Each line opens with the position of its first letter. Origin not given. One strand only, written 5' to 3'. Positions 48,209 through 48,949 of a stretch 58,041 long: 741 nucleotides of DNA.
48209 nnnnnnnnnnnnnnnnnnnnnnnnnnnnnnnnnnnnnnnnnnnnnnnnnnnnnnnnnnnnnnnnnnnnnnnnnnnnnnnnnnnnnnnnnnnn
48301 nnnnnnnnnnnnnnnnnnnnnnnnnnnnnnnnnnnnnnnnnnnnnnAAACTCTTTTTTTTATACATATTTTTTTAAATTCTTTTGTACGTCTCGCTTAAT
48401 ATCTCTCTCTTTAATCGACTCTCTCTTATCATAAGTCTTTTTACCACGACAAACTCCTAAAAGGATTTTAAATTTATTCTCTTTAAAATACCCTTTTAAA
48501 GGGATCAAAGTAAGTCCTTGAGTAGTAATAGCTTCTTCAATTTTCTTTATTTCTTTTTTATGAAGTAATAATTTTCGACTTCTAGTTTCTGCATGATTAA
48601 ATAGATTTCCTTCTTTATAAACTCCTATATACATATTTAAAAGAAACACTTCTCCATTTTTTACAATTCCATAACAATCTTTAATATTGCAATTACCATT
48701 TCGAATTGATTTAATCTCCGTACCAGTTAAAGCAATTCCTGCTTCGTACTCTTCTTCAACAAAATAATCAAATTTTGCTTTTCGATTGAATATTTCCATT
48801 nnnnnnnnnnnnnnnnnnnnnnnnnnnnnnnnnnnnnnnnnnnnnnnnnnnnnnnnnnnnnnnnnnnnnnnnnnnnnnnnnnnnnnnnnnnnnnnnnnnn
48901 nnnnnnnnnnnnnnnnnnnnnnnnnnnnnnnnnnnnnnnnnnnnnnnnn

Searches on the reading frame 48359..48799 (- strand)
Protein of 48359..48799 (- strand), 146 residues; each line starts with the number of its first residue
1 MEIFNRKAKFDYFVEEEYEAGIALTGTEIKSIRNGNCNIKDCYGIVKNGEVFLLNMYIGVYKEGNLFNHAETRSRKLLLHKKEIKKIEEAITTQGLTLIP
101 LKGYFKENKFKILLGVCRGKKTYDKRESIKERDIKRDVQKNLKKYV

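Call 10: search_protein_families(library=pfam, proteins=[window:48359-48799:-], max_evalue=0.001)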
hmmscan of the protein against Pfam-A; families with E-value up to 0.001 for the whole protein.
window:48359-48799:- (146 aa): 1 family
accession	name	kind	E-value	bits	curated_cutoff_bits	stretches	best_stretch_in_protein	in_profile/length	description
PF01668.23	SmpB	-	2.7e-57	193.2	27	1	5-144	4-143/143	SmpB protein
